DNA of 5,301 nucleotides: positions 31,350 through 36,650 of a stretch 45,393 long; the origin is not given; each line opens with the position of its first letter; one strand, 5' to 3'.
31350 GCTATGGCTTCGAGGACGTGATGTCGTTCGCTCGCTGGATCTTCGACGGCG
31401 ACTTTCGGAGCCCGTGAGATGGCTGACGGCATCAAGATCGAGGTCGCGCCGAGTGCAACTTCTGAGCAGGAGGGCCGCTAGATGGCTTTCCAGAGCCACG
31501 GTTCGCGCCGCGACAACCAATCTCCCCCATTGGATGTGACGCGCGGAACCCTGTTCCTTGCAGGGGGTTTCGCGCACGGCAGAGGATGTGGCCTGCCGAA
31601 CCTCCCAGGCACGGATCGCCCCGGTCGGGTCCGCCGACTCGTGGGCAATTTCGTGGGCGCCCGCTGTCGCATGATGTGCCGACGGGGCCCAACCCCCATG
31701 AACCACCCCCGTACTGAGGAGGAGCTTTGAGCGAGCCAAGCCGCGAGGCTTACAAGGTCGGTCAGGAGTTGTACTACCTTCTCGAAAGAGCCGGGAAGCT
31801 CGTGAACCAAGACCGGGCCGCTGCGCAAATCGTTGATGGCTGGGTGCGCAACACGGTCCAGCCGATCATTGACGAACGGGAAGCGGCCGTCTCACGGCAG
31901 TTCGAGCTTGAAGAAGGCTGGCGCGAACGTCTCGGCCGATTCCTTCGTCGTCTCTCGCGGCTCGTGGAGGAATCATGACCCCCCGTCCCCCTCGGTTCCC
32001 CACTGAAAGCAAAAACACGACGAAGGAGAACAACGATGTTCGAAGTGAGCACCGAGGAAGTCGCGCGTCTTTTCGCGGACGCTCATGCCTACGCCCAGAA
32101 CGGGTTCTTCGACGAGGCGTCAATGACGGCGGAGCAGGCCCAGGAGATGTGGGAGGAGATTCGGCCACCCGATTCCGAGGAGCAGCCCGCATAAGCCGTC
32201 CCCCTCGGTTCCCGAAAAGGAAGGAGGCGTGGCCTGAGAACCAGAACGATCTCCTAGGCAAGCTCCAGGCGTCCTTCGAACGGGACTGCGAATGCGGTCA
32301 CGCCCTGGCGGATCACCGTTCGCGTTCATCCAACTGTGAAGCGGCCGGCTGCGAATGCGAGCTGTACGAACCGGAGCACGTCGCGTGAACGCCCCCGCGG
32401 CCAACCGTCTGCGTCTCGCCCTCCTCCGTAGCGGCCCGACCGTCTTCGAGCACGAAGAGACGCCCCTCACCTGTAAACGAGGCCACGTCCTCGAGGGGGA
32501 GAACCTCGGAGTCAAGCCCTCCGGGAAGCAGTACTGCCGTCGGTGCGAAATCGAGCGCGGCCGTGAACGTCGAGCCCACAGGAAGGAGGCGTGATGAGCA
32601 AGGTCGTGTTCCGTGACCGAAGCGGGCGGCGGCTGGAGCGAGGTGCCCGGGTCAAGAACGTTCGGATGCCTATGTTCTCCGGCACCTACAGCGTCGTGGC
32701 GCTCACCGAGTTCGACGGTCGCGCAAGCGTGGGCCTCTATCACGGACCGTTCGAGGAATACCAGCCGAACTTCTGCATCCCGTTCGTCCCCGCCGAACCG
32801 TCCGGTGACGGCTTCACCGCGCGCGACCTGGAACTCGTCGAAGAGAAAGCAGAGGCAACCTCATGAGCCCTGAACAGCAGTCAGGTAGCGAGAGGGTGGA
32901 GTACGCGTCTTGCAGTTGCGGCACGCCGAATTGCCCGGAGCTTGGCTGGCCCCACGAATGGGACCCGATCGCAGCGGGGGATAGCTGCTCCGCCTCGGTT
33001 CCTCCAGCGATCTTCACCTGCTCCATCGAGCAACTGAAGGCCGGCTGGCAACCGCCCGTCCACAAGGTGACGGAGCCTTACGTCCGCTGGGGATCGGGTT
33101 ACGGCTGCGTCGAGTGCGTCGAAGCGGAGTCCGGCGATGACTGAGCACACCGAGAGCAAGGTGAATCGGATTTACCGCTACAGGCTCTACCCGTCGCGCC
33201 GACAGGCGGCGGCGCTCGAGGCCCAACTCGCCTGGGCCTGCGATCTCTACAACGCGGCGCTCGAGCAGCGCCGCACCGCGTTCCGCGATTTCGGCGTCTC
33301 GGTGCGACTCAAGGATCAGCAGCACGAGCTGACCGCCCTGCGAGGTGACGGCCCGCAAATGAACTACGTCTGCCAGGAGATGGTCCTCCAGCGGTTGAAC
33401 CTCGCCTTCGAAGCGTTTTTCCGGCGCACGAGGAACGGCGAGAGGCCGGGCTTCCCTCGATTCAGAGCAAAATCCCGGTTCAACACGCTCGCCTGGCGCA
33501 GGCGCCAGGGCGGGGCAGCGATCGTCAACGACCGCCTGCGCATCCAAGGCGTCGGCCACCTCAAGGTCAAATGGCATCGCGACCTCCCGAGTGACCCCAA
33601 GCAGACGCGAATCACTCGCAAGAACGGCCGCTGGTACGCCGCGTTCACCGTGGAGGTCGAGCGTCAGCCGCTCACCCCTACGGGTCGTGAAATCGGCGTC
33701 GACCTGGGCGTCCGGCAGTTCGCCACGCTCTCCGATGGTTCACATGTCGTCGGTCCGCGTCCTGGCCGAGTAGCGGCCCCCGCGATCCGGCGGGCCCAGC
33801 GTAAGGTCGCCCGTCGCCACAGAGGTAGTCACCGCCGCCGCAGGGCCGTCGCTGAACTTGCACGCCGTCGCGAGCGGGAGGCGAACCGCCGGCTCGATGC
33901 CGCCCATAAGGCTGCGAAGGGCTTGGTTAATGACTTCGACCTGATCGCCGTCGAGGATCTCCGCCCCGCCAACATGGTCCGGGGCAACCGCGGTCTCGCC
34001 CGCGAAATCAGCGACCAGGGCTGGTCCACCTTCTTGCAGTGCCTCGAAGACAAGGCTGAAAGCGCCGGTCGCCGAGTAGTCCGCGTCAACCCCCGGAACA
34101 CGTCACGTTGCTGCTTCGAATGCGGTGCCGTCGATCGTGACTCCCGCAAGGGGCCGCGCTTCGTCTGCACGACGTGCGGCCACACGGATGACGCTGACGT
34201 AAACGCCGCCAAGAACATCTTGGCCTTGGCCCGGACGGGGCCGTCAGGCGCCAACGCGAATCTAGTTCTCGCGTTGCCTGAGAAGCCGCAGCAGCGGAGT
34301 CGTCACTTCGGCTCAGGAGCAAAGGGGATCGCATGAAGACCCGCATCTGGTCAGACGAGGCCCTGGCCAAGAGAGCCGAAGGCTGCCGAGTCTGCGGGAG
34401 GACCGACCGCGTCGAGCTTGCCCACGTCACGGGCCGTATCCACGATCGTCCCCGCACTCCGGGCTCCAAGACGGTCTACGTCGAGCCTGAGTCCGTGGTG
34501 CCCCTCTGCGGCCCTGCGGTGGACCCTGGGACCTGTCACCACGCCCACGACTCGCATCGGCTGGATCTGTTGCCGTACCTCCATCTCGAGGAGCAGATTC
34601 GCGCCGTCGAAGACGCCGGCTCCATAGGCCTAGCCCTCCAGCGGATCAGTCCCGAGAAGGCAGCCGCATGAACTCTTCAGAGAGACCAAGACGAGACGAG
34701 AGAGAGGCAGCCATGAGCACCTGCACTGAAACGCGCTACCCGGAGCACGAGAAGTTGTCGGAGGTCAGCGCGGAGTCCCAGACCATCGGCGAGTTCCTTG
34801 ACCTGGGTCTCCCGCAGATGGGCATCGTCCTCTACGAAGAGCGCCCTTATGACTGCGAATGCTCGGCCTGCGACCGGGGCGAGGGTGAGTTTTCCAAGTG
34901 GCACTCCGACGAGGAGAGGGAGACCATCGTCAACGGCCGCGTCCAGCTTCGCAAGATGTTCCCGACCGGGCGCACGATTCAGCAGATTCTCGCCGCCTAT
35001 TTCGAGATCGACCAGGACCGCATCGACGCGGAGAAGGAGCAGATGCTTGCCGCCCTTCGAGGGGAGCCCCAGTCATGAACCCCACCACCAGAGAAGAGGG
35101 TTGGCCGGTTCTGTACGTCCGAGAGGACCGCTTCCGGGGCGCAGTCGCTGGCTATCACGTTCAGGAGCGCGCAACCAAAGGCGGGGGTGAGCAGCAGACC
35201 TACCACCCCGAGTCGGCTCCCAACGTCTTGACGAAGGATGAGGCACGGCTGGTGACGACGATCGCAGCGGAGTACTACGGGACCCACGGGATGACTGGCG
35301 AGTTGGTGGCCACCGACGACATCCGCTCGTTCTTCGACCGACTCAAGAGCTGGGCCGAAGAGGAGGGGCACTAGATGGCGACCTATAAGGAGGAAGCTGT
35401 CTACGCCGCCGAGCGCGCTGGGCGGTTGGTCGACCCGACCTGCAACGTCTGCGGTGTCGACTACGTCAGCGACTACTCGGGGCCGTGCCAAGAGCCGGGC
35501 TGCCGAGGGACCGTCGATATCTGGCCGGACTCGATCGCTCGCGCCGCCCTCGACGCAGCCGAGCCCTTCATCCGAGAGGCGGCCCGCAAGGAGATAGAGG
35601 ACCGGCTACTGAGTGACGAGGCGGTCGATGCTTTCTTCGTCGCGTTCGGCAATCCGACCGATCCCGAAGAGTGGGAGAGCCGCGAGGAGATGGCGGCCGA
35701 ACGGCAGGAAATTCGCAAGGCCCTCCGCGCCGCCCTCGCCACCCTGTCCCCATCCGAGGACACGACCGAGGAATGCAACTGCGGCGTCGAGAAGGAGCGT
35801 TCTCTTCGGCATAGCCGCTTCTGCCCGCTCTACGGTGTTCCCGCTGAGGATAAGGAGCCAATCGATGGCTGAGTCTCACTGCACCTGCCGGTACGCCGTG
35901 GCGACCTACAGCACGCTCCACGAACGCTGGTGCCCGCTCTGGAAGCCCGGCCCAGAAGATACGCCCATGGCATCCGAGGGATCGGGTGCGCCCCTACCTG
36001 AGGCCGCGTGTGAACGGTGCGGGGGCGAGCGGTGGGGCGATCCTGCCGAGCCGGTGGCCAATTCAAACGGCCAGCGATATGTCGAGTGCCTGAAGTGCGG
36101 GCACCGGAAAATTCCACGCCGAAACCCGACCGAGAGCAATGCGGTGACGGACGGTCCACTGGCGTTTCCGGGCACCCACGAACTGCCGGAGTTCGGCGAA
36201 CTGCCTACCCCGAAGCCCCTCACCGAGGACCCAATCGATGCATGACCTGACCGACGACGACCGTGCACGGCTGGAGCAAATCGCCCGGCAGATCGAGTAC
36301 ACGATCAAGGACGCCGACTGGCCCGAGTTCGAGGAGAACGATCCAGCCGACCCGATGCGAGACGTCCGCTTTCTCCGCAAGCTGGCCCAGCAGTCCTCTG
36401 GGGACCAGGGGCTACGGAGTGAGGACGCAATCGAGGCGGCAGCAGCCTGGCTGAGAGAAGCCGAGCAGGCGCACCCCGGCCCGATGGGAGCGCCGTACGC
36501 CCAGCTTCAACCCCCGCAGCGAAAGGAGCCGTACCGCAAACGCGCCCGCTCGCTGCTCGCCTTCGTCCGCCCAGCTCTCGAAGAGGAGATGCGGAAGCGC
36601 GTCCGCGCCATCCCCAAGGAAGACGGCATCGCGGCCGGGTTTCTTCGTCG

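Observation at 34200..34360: Hairpins resembling an omega RNA inside the tnpB 3' end; the predicted guide would be the start of the next phage gene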

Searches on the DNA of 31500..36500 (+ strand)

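Call 6: search_dna_similar(query=window:31500-36500:+, collection=phages, mode=near, max_rows=30)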
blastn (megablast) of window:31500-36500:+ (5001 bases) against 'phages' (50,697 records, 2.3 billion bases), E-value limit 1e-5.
No match.
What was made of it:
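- Tried and rejected: Isolated phage genomes (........): no hit to the 5-kb region in near mode (call 6).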

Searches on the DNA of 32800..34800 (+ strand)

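Call 4: search_rna_families(source=window, start=32800, end=34800, threshold=evalue, max_evalue=10, show_alignments=3)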
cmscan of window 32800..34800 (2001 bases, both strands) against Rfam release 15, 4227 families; matches with E-value up to 10: 1.
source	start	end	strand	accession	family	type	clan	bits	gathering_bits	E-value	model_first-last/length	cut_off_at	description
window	33159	33249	+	RF02241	Xoo2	Gene; sRNA;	-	15.8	45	5.8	1-78/78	no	Xanthomonadaceae sRNA Xoo2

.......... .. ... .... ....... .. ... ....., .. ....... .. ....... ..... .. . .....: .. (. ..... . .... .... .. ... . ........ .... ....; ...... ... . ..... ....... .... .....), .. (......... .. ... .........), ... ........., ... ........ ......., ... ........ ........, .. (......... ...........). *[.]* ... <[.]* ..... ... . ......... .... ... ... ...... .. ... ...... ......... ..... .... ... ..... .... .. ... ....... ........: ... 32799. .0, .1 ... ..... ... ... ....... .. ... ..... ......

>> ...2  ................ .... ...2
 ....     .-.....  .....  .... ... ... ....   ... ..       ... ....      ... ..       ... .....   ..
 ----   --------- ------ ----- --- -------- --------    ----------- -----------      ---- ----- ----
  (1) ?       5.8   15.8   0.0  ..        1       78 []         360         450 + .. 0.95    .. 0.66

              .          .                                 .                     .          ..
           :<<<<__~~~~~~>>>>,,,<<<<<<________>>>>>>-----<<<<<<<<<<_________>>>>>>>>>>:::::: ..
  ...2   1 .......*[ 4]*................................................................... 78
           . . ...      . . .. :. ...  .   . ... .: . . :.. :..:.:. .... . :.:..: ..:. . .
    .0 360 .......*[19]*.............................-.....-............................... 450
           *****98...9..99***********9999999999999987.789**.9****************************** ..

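Call 45: build_rna_model(alignment_id=A3, structure=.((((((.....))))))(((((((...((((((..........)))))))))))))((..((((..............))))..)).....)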
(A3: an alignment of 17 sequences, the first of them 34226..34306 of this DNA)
Model R1 built from alignment A3 (17 sequences, 92 columns); structure: as given.
model positions 80; base pairs 25; branch points 2; effective number of sequences 1.81; information 0.708 bits per position. Calibrated on 0.2 Mb of random sequence (short: E-values are rough).
structure used (alignment columns):
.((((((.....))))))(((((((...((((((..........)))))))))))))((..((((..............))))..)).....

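Call 46: search_with_rna_model(model_id=R1, sources=[window, L003, L004, L005, L006, L007, L008, L009, L010, L011, L012, L013, L014, L015, L016, L017, L018, L019, L020, L021, L022, L024, L025, L026, L027, L031, L032, L033, L035, L036, L037, L039], max_evalue=1)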
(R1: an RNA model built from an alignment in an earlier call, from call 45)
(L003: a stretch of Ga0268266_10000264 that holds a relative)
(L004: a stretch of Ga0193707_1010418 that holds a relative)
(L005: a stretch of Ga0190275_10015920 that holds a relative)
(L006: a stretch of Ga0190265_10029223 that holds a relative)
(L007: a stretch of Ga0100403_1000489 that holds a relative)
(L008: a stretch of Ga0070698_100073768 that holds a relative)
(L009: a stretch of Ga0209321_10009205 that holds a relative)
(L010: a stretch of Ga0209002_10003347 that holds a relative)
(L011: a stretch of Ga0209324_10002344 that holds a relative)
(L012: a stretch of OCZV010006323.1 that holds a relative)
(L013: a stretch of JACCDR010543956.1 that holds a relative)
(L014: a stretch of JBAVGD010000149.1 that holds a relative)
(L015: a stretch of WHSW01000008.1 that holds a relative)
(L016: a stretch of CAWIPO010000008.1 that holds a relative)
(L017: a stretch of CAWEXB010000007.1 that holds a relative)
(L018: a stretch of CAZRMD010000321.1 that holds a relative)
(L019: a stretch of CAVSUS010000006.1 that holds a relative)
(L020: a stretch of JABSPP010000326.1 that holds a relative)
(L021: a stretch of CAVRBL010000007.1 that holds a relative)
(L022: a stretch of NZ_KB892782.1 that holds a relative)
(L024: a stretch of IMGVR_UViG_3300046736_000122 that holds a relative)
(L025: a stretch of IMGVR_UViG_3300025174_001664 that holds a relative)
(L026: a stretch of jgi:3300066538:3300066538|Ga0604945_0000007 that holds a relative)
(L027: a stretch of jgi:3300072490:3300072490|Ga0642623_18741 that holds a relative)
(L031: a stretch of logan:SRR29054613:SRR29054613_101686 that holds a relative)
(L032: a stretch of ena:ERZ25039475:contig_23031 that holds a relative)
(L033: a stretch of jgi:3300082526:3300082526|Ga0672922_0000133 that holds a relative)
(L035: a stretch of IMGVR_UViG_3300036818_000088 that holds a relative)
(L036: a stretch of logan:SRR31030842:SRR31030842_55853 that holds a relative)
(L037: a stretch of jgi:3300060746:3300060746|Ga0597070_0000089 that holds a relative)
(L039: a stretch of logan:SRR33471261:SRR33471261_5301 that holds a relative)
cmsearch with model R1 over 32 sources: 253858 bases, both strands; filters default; matches with E-value up to 1: 26.
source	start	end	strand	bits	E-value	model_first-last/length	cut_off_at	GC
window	34226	34306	+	92.6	4.9e-16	1-80/80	no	0.67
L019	4143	4230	+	87.4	5.2e-15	1-80/80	no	0.7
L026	5075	5153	+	86.9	6.5e-15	1-80/80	no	0.63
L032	5081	5157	+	85.3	1.3e-14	1-80/80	no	0.66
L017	4197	4284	+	84.9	1.6e-14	1-80/80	no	0.74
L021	4177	4264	+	84.5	1.9e-14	1-80/80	no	0.69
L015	4182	4265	+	84.4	2e-14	1-80/80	no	0.74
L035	1256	1333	+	84.2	2.3e-14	1-80/80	no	0.68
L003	4066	4141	+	83.2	3.5e-14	1-80/80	no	0.67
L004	2467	2545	+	82.8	4.2e-14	1-80/80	no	0.67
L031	5081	5158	+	81.6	7.4e-14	1-80/80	no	0.71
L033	5084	5159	+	80.6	1.1e-13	1-80/80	no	0.68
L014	1407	1489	+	79.6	1.8e-13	1-80/80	no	0.6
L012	496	583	+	79.2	2.2e-13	1-80/80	no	0.75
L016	4167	4254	+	77.6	4.4e-13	1-80/80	no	0.67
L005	3120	3200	+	75.4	1.2e-12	1-80/80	no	0.6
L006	2597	2684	+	69.5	1.8e-11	1-80/80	no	0.72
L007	4066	4158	+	57.7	3.7e-09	1-80/80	no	0.61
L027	5105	5188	+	51.7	5.6e-08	1-80/80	no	0.65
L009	3441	3534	+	49.9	1.3e-07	1-80/80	no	0.64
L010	4079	4172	+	49.9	1.3e-07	1-80/80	no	0.64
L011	2859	2952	+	49.9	1.3e-07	1-80/80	no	0.64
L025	2859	2952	+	49.9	1.3e-07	1-80/80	no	0.64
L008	1592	1660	+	39.4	1.5e-05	1-80/80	no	0.68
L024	6116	6203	+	39.1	1.7e-05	1-80/80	no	0.65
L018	1826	1917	+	34.7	0.00012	1-80/80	no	0.58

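Call 47: search_with_rna_model(model_id=R1, sources=[window, L003, L004, L005, L006, L007, L008, L009, L012, L014, L015, L016, L017, L018, L019, L021, L024, L026, L027, L031, L032, L033, L035], max_evalue=0.001, make_alignment=true)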
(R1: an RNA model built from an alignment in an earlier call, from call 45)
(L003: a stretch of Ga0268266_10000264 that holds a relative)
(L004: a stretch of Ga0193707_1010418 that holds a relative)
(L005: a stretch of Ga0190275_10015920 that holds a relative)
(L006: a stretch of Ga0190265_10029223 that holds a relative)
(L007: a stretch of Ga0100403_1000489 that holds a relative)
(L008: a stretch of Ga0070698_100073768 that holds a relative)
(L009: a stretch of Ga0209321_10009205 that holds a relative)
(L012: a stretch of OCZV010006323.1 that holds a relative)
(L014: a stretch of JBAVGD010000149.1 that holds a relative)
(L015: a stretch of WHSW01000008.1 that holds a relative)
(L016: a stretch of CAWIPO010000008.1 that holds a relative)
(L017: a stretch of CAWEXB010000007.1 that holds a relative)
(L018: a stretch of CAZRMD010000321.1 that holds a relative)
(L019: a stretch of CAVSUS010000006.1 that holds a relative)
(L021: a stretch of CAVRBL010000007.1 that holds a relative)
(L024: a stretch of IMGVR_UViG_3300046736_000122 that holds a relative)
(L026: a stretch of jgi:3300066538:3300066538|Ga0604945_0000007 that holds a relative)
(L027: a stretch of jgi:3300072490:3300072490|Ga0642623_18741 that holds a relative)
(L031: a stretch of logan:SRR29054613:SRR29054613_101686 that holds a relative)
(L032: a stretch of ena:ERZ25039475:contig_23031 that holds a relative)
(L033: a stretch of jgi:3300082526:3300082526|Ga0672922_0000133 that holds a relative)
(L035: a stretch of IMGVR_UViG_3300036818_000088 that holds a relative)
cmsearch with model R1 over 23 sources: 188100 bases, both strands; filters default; matches with E-value up to 0.001: 23.
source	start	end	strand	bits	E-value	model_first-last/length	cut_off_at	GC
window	34226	34306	+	92.6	3.6e-16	1-80/80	no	0.67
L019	4143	4230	+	87.4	3.9e-15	1-80/80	no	0.7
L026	5075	5153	+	86.9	4.8e-15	1-80/80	no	0.63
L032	5081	5157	+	85.3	9.9e-15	1-80/80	no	0.66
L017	4197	4284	+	84.9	1.2e-14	1-80/80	no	0.74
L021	4177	4264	+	84.5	1.4e-14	1-80/80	no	0.69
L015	4182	4265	+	84.4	1.5e-14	1-80/80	no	0.74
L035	1256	1333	+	84.2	1.7e-14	1-80/80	no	0.68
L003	4066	4141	+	83.2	2.6e-14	1-80/80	no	0.67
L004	2467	2545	+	82.8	3.1e-14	1-80/80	no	0.67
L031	5081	5158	+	81.6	5.5e-14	1-80/80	no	0.71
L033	5084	5159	+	80.6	8.4e-14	1-80/80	no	0.68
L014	1407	1489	+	79.6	1.4e-13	1-80/80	no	0.6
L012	496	583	+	79.2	1.6e-13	1-80/80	no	0.75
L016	4167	4254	+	77.6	3.3e-13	1-80/80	no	0.67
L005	3120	3200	+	75.4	9.1e-13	1-80/80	no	0.6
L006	2597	2684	+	69.5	1.3e-11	1-80/80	no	0.72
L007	4066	4158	+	57.7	2.7e-09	1-80/80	no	0.61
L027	5105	5188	+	51.7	4.1e-08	1-80/80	no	0.65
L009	3441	3534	+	49.9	9.3e-08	1-80/80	no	0.64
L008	1592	1660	+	39.4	1.1e-05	1-80/80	no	0.68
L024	6116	6203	+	39.1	1.3e-05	1-80/80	no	0.65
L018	1826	1917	+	34.7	9.2e-05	1-80/80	no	0.58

Alignment A4: 23 matches aligned to the model, 131 columns, each read 5' to 3' on its own strand. Consensus structure (alignment columns), stored with it:
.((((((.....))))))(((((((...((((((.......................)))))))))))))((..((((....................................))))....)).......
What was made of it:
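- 34226..34306 (+): Conserved omega-RNA scaffold core (81 nt); its 3' end at 34306 is the right boundary of the element. Covariance model R1 scores 92.6 bits here, has no other hit in the window, and finds the same element at the 3' end of 6 more distant tnpB genes (calls 45-47).
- Model R1, built from 17 sequences, finds the element at the expected place in 6 further, more distant tnpB loci (E from 1e-4 to 3e-9) and nowhere else in the window (calls 46, 47).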

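Call 77: search_dna_similar(query=window:34190-34306:+, collection=phages, mode=distant, max_evalue=0.01, max_rows=15)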
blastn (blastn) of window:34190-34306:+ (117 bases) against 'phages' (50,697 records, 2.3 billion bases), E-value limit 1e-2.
No match.
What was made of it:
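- Tried and rejected: No hit to the 117-nt scaffold in distant mode (call 77).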

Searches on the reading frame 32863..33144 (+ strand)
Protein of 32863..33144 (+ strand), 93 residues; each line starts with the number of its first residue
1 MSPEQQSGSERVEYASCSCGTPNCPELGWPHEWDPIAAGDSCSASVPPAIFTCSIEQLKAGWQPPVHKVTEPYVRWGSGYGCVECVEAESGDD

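Call 5: search_protein_families(library=pfam, proteins=[window:32863-33144:+], max_evalue=0.01)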
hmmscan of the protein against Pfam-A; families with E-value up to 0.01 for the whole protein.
window:32863-33144:+ (93 aa): 0 families

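Call 64: find_homologous_proteins(query=window:32863-33141:+, max_evalue=0.001)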
Query window:32863-33141:+ (93 aa): 43 proteins with E <= 0.001 among 44 candidates.
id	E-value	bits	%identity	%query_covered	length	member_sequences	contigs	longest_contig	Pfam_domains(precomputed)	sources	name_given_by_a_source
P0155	7.4e-39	150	79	84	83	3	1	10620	-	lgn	-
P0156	5.1e-24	102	61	81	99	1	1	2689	-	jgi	jgi:hypothetical protein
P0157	5.9e-24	102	61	87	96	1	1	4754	-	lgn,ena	-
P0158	2.8e-23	100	62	82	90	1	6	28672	-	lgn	-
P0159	4.8e-22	96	62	76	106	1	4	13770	-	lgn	-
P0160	1.2e-21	95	53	90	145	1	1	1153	-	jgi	jgi:hypothetical protein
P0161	4.4e-21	93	54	88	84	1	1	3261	-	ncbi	ncbi:MAG: hypothetical protein ACRDPE_02260 [Solirubrobacterales bacterium]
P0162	2.0e-20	91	58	78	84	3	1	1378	-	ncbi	-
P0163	5.6e-20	89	50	82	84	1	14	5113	-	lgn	-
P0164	9.9e-20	89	46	95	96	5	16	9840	-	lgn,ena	-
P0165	2.5e-19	87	57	80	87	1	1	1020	-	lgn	-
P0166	2.5e-19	87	51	87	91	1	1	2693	-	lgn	-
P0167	3.5e-19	87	52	83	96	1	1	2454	-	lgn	-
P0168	3.9e-19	87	56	76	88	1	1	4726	-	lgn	-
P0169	9.1e-19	86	53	78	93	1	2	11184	-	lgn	-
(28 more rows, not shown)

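Call 65: find_encoding_contigs(protein=P0155, flank=5000, max_places=3)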
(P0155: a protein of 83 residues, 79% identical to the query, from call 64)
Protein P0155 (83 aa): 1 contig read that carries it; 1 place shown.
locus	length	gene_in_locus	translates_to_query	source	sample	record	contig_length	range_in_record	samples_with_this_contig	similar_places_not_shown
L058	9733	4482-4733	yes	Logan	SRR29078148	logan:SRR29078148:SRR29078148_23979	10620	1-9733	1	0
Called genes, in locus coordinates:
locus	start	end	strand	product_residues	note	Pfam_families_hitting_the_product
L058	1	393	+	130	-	?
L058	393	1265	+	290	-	-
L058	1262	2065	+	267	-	-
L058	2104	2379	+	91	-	-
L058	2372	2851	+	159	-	-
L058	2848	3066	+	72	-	-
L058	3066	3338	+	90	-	-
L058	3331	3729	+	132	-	-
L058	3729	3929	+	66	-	-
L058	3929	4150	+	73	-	-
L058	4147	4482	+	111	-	-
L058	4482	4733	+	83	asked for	-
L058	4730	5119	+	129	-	PF08299:Bac_DnaA_C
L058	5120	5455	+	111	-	-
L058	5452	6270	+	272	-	-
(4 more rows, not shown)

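Call 66: find_encoding_contigs(protein=P0158, flank=5000, max_places=4)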
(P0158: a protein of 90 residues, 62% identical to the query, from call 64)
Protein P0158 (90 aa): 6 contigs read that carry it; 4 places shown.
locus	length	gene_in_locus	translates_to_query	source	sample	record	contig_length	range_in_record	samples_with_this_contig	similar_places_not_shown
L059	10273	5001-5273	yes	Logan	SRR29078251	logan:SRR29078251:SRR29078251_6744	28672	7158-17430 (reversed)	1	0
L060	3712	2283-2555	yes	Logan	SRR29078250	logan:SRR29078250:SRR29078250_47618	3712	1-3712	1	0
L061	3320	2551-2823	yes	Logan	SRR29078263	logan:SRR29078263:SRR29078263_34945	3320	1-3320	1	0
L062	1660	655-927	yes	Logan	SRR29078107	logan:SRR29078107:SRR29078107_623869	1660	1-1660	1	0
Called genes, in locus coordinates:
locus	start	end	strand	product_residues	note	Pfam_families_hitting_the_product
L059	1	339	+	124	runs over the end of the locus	-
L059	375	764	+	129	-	PF22525:H2TH_5 (weak)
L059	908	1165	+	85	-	-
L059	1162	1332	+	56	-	-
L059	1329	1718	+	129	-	-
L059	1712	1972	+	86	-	-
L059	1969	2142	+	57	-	-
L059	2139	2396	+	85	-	-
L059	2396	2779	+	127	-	-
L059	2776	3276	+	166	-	-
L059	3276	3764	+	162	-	-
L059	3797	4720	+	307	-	PF00929:RNase_T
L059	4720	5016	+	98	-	-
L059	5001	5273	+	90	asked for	-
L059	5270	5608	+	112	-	-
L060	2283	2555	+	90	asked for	-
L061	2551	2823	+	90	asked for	-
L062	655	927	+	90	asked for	-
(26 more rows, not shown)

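Call 78: search_protein_families(library=phrogs, proteins=[window:32863-33144:+], max_evalue=0.01)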
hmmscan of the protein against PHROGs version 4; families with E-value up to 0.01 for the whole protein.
window:32863-33144:+ (93 aa): 0 families
